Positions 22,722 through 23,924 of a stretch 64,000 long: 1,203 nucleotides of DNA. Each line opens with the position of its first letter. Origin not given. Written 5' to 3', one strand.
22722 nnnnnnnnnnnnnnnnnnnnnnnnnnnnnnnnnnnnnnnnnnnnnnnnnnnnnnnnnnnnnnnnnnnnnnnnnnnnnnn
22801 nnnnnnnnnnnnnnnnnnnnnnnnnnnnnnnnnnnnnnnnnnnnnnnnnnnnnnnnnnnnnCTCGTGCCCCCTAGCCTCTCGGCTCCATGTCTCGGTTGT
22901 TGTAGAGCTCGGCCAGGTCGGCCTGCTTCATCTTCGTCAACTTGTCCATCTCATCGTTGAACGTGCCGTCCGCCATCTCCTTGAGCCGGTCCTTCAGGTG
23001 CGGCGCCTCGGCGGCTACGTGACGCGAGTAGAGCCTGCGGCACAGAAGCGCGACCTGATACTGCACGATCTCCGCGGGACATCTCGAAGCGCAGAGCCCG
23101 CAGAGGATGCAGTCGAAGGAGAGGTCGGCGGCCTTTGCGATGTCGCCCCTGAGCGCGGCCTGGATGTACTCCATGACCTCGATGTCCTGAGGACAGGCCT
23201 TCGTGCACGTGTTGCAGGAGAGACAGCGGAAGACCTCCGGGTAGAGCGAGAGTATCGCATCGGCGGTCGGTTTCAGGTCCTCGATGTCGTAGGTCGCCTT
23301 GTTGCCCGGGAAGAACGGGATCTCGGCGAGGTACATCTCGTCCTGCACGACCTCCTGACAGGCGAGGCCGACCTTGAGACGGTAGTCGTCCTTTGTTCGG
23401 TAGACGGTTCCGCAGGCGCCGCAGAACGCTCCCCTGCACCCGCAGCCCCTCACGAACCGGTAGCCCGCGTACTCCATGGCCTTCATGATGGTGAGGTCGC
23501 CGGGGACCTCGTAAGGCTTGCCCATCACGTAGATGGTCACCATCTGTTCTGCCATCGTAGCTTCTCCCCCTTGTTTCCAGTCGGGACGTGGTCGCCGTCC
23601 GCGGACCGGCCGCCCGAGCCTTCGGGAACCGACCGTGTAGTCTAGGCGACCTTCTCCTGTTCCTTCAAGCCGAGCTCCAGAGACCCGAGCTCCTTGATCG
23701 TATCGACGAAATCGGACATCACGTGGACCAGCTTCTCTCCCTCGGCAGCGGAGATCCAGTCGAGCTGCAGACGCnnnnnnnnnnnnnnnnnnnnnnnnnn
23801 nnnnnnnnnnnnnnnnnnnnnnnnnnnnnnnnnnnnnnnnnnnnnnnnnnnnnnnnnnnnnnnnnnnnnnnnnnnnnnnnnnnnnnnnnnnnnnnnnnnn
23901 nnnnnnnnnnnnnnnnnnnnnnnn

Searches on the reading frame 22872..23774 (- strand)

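Call 13: search_protein_families(library=pfam, proteins=[window:22872-23774:-], max_evalue=0.0001)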
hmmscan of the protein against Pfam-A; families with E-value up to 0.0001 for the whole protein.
window:22872-23774:- (300 aa): 9 families
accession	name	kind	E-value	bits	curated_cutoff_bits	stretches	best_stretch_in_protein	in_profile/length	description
PF13187.11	Fer4_9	-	4.5e-09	36.6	27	1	183-235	1-50/52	4Fe-4S dicluster domain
PF13237.11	Fer4_10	-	3.7e-08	33.6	25.5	1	183-233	8-53/53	4Fe-4S dicluster domain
PF13183.11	Fer4_8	-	1e-07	32.8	27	0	215-236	47-68/68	4Fe-4S dicluster domain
PF12838.12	Fer4_7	-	9.4e-07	29.6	27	1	183-235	1-51/52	4Fe-4S dicluster domain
PF14691.11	Fer4_20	-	1.3e-06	28.6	25.8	1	180-235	20-78/113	Dihydroprymidine dehydrogenase domain II, 4Fe-4S cluster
PF13534.11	Fer4_17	-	1.9e-06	28.8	22.2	0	211-236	35-60/61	4Fe-4S dicluster domain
PF14697.11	Fer4_21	-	4.2e-05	24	35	0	183-236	7-56/59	4Fe-4S dicluster domain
PF13510.11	Fer2_4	-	7.5e-05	23.1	22.8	0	77-147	2-75/82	2Fe-2S iron-sulfur cluster binding domain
PF00037.32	Fer4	-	7.5e-05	22.8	21.1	0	221-236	7-22/24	4Fe-4S binding domain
